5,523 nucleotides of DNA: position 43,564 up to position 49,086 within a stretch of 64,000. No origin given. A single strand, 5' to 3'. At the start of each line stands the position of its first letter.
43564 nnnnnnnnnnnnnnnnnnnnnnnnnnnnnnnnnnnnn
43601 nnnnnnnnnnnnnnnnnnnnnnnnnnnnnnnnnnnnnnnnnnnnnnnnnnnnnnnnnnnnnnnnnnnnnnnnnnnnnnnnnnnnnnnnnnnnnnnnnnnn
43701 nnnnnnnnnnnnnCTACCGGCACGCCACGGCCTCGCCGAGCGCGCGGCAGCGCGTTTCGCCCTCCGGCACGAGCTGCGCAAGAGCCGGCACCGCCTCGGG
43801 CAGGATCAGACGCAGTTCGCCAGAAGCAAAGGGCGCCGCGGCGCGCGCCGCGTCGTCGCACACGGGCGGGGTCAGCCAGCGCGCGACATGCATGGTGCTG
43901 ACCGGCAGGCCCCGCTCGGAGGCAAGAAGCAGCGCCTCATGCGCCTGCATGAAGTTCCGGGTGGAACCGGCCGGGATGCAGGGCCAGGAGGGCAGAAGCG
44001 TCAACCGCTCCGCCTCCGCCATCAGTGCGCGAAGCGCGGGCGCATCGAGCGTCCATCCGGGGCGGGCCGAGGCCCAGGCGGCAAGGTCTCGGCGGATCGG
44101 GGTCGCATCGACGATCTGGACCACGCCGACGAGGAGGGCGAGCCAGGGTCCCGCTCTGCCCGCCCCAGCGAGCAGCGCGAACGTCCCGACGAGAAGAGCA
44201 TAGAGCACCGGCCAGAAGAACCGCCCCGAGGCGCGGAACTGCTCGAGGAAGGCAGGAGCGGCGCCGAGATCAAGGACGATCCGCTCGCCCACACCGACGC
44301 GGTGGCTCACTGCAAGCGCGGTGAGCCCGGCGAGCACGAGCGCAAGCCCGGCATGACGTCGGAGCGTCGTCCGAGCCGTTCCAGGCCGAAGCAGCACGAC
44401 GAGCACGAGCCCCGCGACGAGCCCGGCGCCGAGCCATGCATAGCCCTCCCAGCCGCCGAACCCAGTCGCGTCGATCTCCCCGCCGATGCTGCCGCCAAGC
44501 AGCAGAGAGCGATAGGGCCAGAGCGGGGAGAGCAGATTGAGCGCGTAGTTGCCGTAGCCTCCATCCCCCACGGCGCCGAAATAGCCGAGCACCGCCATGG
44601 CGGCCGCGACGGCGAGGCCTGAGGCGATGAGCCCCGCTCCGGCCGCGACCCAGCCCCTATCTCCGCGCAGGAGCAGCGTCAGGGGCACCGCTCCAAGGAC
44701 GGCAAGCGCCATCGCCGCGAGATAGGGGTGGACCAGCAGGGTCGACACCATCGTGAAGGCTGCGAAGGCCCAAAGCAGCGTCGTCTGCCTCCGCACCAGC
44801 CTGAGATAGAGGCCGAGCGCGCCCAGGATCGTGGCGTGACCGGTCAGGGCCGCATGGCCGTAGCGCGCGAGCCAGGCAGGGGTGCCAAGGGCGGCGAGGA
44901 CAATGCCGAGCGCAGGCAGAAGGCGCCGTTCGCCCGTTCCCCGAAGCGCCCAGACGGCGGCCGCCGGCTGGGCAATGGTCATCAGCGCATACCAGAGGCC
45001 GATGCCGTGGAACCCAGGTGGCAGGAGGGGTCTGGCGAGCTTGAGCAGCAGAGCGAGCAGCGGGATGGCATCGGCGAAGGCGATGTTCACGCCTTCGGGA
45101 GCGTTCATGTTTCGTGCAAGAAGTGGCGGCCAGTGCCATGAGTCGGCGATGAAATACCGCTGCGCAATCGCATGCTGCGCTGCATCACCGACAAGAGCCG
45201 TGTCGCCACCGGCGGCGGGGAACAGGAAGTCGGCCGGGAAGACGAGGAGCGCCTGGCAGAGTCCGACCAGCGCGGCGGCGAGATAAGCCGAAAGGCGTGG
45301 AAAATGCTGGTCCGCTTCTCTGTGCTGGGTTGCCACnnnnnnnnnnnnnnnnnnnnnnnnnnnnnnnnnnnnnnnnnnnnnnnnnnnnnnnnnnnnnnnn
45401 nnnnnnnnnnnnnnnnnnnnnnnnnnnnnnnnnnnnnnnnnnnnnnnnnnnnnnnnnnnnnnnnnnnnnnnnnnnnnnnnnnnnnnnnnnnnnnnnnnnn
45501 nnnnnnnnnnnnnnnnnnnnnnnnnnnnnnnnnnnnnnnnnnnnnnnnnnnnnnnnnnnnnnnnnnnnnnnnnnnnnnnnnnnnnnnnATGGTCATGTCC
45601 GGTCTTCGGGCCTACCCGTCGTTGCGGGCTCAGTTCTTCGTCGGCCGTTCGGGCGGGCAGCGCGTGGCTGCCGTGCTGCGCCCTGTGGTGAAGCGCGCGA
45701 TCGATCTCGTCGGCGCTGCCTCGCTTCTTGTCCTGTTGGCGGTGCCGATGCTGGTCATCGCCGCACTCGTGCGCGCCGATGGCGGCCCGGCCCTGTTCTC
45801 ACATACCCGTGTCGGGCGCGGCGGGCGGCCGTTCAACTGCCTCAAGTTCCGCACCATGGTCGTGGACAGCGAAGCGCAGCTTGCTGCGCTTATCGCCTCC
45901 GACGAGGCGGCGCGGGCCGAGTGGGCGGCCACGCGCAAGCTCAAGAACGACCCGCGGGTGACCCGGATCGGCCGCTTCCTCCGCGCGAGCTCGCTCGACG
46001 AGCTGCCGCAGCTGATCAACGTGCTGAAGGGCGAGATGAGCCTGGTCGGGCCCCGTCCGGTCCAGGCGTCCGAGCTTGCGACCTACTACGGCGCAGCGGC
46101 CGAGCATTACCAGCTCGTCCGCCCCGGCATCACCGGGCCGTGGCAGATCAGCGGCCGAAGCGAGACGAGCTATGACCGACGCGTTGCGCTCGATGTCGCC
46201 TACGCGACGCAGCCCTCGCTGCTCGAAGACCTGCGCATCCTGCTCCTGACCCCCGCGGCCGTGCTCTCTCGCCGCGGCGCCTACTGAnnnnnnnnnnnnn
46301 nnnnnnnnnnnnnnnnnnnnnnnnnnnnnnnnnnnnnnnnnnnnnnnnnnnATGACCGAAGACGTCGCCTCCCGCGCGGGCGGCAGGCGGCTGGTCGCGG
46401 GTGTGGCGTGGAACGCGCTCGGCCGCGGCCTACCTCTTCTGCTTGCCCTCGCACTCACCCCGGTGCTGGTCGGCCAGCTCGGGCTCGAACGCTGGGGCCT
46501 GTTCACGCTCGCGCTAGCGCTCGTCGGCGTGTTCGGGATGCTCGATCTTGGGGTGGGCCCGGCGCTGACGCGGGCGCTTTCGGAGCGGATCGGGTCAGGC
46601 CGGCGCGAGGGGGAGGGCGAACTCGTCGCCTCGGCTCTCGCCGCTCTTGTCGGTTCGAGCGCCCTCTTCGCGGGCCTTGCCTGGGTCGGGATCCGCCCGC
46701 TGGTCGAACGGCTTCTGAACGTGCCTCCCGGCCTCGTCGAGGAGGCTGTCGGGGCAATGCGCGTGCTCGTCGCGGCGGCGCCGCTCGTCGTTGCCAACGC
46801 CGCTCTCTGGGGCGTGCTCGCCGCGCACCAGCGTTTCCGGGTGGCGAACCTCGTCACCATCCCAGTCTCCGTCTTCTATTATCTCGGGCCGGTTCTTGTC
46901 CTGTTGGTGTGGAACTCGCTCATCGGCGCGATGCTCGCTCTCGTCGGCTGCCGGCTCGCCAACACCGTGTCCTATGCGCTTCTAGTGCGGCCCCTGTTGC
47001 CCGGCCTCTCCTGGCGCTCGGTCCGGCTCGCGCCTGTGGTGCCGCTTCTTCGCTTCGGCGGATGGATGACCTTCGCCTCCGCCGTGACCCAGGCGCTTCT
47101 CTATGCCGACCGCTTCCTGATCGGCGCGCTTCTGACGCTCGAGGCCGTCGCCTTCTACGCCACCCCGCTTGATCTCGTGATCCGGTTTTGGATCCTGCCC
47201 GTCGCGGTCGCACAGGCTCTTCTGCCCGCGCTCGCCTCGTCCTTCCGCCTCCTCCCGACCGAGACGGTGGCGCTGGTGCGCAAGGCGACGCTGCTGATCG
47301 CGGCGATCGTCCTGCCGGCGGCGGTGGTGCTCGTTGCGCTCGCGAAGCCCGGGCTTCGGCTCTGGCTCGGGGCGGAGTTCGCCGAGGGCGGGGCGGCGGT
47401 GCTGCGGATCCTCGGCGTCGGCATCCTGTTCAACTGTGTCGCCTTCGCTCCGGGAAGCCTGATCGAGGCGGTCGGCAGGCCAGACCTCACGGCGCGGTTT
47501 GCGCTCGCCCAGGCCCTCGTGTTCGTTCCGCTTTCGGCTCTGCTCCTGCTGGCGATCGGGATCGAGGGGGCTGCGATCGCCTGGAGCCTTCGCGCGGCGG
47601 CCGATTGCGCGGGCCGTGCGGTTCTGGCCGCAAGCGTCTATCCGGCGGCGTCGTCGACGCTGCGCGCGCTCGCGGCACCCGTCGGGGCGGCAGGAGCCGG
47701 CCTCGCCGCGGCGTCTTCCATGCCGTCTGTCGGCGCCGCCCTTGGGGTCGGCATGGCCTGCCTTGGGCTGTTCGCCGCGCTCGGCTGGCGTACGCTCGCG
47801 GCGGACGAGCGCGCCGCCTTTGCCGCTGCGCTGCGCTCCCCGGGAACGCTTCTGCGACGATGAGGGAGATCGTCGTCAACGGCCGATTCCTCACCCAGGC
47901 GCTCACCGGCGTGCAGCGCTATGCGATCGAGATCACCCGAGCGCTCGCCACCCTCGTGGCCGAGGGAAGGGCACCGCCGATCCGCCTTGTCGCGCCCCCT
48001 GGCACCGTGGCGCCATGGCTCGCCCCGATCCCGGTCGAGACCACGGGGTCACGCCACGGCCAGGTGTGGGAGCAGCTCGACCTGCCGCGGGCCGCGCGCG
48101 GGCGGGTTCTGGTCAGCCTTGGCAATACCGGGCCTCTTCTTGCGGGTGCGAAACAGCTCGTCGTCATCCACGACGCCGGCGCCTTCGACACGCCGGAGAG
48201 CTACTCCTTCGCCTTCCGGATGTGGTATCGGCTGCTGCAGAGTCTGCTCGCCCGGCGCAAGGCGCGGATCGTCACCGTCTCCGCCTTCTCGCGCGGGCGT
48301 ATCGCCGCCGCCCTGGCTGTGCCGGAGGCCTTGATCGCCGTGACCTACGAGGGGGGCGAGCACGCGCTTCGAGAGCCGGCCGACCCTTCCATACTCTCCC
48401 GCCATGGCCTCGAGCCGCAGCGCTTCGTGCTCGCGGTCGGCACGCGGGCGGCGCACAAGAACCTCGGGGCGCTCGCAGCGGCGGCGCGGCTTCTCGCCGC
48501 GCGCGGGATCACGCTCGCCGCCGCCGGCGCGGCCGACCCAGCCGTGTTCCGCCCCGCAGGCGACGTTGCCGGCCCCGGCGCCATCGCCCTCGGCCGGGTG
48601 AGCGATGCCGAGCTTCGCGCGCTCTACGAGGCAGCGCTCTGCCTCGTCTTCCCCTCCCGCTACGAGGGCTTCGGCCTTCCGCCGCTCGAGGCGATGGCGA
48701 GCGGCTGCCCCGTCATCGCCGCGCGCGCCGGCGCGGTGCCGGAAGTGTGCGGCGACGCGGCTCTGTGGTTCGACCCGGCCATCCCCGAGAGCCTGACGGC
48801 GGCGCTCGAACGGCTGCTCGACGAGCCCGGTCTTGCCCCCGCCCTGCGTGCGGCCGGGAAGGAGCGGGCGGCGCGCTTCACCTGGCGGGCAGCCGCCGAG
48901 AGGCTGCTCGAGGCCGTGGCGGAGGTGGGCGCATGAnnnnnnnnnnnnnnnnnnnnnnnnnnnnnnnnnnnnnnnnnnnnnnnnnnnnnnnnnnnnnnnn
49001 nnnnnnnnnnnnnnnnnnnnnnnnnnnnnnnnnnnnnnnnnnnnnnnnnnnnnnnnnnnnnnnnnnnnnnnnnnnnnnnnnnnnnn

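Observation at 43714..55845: Polysaccharide locus bracketed by two paralogous large membrane proteins, with a GT-C enzyme and DUF218, but no recognisable Wzy, Wzz or export machinery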

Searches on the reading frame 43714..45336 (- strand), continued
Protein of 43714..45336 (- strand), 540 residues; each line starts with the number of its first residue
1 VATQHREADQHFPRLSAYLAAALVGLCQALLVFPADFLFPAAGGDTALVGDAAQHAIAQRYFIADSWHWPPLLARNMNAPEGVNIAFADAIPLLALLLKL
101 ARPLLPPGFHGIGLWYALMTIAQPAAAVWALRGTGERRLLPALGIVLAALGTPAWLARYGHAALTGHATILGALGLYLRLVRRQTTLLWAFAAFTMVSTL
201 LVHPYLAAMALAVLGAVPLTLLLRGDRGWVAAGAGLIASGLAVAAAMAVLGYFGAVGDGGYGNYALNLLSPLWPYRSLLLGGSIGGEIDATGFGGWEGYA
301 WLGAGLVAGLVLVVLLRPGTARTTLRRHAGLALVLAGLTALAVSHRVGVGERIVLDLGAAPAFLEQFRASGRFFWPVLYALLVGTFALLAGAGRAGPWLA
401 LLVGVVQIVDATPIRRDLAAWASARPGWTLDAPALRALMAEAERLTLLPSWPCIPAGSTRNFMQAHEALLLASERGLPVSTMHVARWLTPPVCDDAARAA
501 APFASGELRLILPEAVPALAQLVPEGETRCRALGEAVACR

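Call 51: find_related_loci(query=A2, collection=metagenome_contigs, flank=10000)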
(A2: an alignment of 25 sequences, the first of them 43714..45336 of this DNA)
Query A2 (540 aa) in metagenome_contigs; peptide patterns used: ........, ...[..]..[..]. (x = any residue, [..] = any of these).
599 stretches matched a pattern (row limit reached: there are more); 314 encode a relative of the query (tblastn E <= 1e-3); the best 80 are kept; 78 distinct loci.
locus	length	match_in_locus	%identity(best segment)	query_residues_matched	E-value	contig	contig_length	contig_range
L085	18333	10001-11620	99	1-540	0e+0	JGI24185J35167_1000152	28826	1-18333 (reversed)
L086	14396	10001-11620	99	1-540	0e+0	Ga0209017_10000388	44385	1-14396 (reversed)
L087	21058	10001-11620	76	1-540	0e+0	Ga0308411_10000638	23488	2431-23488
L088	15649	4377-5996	79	1-540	0e+0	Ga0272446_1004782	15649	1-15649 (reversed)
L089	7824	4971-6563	73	10-540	0e+0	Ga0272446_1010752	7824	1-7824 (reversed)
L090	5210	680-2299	72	1-540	0e+0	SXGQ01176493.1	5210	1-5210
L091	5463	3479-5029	59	25-540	2e-161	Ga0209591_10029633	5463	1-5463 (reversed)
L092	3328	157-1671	62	32-540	2e-162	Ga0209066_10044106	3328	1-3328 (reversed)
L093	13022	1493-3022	62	33-540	2e-149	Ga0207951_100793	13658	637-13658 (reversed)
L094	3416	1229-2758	63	33-540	5e-156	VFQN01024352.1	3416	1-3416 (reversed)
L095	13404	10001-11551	59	25-540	3e-147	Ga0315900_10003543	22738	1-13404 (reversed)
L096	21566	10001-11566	61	15-540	1e-143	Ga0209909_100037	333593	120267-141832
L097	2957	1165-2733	59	17-540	1e-150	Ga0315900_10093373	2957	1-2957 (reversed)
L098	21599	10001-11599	58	9-540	9e-143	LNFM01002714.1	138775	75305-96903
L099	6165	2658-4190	58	32-539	2e-142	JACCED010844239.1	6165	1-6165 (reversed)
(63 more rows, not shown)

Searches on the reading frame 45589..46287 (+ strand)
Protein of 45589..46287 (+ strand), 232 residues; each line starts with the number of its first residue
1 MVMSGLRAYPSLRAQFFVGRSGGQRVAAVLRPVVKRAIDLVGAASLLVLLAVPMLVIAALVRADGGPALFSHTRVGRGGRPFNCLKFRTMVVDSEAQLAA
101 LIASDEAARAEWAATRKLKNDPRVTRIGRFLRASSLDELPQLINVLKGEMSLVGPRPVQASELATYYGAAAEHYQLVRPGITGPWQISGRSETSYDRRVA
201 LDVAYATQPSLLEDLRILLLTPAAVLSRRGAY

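Call 6: search_protein_families(library=pfam, proteins=[window:45589-46287:+], max_evalue=0.1)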
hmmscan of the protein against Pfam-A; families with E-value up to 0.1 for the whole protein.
window:45589-46287:+ (232 aa): 1 family
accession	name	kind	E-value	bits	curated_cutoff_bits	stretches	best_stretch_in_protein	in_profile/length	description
PF02397.22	Bac_transf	-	4.1e-61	206.1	27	1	35-226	1-178/179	Bacterial sugar transferase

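Call 8: search_protein_families(library=ncbifam, proteins=[window:45589-46287:+], max_evalue=0.01)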
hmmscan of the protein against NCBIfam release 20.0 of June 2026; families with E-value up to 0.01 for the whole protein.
window:45589-46287:+ (232 aa): 10 families
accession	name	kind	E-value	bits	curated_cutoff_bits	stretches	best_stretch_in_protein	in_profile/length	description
TIGR03022.1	WbaP_sugtrans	subfamily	2.8e-85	287.3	403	1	30-232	254-456/456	undecaprenyl-phosphate galactose phosphotransferase WbaP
TIGR03025.1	EPS_sugtrans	subfamily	9.8e-79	265.6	295.55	1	30-232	253-445/445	exopolysaccharide biosynthesis polyprenyl glycosylphosphotransferase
NF052601.1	undeca_RfbP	equivalog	1.2e-62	211.4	330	1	29-227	39-237/244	undecaprenyl-phosphate galactose phosphotransferase family protein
NF011751.0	PRK15204.1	equivalog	6.2e-61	206.4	907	1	33-232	278-476/476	undecaprenyl-phosphate galactose phosphotransferase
TIGR03023.1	WcaJ_sugtrans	equivalog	9.9e-60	203.1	410.75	1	31-232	259-453/453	undecaprenyl-phosphate glucose phosphotransferase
NF041877.1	EPS_EpsZ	equivalog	2.2e-50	171.6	800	1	34-231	265-458/459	exopolysaccharide biosynthesis polyisoprenyl-phosphate hexose-1-phosphate transferase EpsZ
TIGR03013.1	EpsB_2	subfamily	1.3e-39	136.6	393.35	1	27-231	247-442/443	TIGR03013 family XrtA/PEP-CTERM system glycosyltransferase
NF007518.0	PRK10124.1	equivalog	4.5e-34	118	684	1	32-222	271-454/464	undecaprenyl-phosphate glucose phosphotransferase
NF050817.1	PolSacchBiosHfsE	equivalog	4e-32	111.6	750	1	30-229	267-463/467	polysaccharide biosynthesis protein HfsE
NF045514.1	glycotran_HepC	equivalog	3.8e-22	78.7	140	1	32-159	114-213/220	heterocyst development glycosyltransferase HepC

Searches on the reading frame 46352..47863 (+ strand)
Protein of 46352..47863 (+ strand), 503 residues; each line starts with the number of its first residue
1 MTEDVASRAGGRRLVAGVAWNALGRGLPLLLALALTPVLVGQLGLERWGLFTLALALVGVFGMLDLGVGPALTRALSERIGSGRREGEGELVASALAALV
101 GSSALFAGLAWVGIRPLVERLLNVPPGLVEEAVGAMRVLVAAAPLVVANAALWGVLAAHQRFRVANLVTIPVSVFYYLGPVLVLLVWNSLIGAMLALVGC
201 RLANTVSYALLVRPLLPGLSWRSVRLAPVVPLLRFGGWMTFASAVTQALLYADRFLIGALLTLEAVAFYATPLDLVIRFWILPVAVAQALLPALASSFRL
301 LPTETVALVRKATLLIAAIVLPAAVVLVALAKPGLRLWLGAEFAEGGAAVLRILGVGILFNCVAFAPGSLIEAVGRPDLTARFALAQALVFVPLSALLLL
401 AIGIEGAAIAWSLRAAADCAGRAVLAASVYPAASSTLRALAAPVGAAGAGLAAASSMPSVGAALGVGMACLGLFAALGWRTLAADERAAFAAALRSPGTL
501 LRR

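Call 6: search_protein_families(library=pfam, proteins=[window:46352-47863:+], max_evalue=0.1)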
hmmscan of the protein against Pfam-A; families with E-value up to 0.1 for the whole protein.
window:46352-47863:+ (503 aa): 3 families
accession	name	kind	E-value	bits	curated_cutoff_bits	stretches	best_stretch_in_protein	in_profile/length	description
PF01943.22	Polysacc_synt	-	4e-14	53.1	28.2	1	14-296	1-272/274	Polysaccharide biosynthesis protein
PF13440.11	Polysacc_synt_3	-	9.3e-10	38.6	23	1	99-344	54-289/293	Polysaccharide biosynthesis protein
PF01554.23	MatE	-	2.6e-06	27.7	24.9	2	36-170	16-149/161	MatE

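Call 8: search_protein_families(library=ncbifam, proteins=[window:46352-47863:+], max_evalue=0.01)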
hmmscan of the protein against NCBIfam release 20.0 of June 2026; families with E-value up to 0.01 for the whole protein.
window:46352-47863:+ (503 aa): 0 families

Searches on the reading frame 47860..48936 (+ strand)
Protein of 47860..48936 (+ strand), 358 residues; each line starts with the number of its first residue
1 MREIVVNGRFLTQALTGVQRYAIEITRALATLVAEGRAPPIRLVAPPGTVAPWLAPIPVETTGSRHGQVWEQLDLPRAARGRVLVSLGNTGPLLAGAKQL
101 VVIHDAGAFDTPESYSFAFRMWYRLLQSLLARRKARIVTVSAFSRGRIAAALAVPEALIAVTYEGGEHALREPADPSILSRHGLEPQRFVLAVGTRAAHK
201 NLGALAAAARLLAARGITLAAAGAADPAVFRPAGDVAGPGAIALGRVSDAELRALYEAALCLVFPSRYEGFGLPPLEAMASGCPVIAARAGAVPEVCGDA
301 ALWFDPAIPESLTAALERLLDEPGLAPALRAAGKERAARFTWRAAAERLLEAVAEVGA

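Call 6: search_protein_families(library=pfam, proteins=[window:47860-48936:+], max_evalue=0.1)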
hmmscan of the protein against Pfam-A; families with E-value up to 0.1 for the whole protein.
window:47860-48936:+ (358 aa): 5 families
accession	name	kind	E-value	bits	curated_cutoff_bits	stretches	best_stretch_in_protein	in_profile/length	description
PF00534.26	Glycos_transf_1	-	2.8e-22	79.5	26.4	1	185-335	13-171/172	Glycosyl transferases group 1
PF13692.12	Glyco_trans_1_4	-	5.1e-22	79.1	27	1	190-321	4-141/142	Glycosyl transferases group 1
PF13524.12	Glyco_trans_1_2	-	1.3e-08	35.4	25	1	240-351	28-144/144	Glycosyl transferase-like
PF20706.3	GT4-conflict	-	5.8e-06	26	26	1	248-289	271-312/385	Family 4 Glycosyltransferase in conflict systems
PF13439.12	Glyco_transf_4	-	0.023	15.2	28.5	0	96-165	96-165/170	Glycosyltransferase Family 4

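Call 8: search_protein_families(library=ncbifam, proteins=[window:47860-48936:+], max_evalue=0.01)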
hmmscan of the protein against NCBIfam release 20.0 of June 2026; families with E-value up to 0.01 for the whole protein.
window:47860-48936:+ (358 aa): 25 families
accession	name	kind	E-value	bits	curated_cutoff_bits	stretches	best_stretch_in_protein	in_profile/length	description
TIGR04047.1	MSMEG_0565_glyc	hypoth_equivalog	1.6e-22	80.2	259.85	1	178-352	196-370/373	MSMEG_0565 family glycosyltransferase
TIGR02149.1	glgA_Coryne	subfamily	1.5e-16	60.6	302.4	1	135-353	146-387/391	glycogen synthase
TIGR03449.1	mycothiol_MshA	equivalog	2.4e-15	56.4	462.5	1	248-353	293-400/406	D-inositol-3-phosphate glycosyltransferase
NF041876.1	EPS_EpsE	equivalog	4.8e-14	52.4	400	1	244-348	281-388/389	exopolysaccharide biosynthesis GT4 family glycosyltransferase EpsE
NF053787.1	GlcN_PG_synth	equivalog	2.7e-12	46.2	480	1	176-355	185-358/361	N-acetylglucosaminyl phosphatidylglycerol synthase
NF038298.1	EPS_HpsO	equivalog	2.1e-09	36.6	575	1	269-352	299-383/388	hormogonium polysaccharide biosynthesis glycosyltransferase HpsO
TIGR04348.1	TIGR04348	equivalog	2.4e-09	36.7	300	1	195-354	146-309/310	selenoneine biosynthesis selenosugar synthase SenB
TIGR03088.1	stp2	hypoth_equivalog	5.3e-09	35.6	409.05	1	123-348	126-365/374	TIGR03088 family PEP-CTERM/XrtA system glycosyltransferase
TIGR03999.1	thiol_BshA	equivalog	5.4e-08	32.2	273.7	1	251-304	265-318/375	N-acetyl-alpha-D-glucosaminyl L-malate synthase BshA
TIGR04063.1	stp3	hypoth_equivalog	2e-07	30.2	442.05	1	115-348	140-387/397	TIGR04063 family PEP-CTERM/XrtA system glycosyltransferase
TIGR02095.1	glgA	subfamily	3.2e-07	29.4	328.45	1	158-352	262-473/477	glycogen/starch synthase, ADP-glucose type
NF038295.1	EPS_HpsP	equivalog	7.8e-07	28.4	550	1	247-354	276-385/388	hormogonium polysaccharide biosynthesis glycosyltransferase HpsP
NF041010.1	glycosy_Agl16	equivalog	1e-06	27.9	575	1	244-352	239-347/352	glycosylation protein Agl16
NF038255.1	exopoly_VpsD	equivalog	1.1e-06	27.7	300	1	244-293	268-317/381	VpsD family glycosyltransferase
NF001901.0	PRK00654.1-5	equivalog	5.7e-06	25.1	649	1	192-349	320-484/502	glycogen synthase GlgA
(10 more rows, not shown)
